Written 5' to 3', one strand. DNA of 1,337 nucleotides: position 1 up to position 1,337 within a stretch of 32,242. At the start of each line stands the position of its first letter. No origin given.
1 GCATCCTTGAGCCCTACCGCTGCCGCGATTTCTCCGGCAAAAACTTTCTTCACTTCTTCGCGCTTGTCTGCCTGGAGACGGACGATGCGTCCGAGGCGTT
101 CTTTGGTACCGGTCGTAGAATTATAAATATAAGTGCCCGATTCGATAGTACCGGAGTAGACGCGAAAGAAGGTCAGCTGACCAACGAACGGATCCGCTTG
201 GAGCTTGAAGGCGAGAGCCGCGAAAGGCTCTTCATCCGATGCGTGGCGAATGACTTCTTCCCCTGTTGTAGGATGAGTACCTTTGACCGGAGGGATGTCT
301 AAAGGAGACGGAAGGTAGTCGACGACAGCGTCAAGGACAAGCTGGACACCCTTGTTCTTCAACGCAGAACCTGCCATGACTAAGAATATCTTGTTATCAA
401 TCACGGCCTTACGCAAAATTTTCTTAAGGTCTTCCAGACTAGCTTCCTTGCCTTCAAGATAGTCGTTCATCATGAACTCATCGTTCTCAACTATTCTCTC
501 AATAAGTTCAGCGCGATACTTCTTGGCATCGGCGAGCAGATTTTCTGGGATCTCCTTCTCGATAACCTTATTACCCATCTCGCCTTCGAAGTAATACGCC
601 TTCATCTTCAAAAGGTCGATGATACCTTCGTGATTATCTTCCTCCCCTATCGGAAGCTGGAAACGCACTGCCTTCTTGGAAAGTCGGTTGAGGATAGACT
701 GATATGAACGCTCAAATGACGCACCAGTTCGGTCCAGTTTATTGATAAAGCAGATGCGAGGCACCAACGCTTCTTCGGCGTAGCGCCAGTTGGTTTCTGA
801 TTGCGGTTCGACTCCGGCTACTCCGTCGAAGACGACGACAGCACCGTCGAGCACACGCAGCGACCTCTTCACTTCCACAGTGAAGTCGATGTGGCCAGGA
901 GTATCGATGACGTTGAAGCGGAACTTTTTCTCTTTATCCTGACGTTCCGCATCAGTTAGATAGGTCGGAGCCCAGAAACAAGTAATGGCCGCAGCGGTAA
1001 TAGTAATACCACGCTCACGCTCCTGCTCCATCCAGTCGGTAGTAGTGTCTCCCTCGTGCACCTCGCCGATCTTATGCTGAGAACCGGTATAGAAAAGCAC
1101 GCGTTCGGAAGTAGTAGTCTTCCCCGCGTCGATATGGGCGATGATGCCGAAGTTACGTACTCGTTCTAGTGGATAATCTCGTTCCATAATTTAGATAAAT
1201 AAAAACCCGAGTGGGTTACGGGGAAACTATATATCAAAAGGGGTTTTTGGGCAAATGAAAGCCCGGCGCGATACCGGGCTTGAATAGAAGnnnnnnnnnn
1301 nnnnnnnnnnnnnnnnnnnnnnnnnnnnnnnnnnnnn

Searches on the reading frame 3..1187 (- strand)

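Call 86: search_protein_families(library=pfam, proteins=[window:3-1187:-], max_evalue=0.001)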
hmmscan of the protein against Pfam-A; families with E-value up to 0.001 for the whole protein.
window:3-1187:- (395 aa): 3 families
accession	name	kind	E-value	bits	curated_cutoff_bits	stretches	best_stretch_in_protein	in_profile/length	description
PF00009.33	GTP_EFTU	-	5.5e-60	202.6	26.5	1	8-294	1-188/188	Elongation factor Tu GTP binding domain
PF22042.2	EF-G_D2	-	5.8e-15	55.6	27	1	321-394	1-72/84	Elongation factor G domain 2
PF03144.31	GTP_EFTU_D2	-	1.8e-12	47.9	30.3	1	336-395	1-65/73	Elongation factor Tu domain 2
